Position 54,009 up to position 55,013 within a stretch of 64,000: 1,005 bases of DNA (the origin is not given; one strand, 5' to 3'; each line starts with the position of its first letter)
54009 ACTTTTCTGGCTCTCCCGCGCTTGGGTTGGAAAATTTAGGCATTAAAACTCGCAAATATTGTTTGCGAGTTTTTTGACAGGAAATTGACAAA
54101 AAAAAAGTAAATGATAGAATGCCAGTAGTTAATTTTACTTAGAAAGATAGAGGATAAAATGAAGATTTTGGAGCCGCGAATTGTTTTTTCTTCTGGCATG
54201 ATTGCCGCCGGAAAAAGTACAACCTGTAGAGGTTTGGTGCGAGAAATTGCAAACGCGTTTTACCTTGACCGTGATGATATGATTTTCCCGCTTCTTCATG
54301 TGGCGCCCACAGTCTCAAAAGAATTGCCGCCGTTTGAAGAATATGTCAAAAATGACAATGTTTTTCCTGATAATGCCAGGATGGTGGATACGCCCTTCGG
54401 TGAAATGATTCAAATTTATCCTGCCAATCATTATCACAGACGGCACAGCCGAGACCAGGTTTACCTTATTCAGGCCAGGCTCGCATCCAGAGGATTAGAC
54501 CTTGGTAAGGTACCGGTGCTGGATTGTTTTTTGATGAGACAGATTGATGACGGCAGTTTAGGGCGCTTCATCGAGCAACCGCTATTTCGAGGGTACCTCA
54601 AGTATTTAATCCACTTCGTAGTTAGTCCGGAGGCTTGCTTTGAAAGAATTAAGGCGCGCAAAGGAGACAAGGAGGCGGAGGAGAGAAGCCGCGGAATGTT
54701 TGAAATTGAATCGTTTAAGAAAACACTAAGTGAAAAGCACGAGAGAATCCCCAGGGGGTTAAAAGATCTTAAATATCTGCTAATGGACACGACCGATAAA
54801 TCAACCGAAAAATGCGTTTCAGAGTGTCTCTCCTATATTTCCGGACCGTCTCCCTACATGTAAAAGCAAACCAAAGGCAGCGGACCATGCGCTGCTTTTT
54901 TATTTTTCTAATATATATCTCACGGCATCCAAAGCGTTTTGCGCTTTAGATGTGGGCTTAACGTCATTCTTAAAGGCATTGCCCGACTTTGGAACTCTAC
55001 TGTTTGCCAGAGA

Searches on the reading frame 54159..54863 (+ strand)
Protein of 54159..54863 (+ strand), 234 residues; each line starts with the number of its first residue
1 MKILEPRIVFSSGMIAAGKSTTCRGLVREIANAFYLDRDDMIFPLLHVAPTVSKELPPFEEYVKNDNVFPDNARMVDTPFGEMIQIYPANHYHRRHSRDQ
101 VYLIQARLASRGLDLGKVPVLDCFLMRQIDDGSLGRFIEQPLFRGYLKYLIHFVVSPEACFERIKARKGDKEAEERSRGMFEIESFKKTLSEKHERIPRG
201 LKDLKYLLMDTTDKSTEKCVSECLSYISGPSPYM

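Call 62: search_protein_families(library=pfam, proteins=[window:54159-54863:+], max_evalue=0.001)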
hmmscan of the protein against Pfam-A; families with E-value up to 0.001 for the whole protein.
window:54159-54863:+ (234 aa): 2 families
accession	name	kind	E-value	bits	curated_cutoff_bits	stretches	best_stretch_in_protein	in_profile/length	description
PF13671.12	AAA_33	-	3.1e-05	24.8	27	1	12-173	5-124/143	AAA domain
PF13238.12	AAA_18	-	0.00053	20.9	29.4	0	12-32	4-23/128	AAA domain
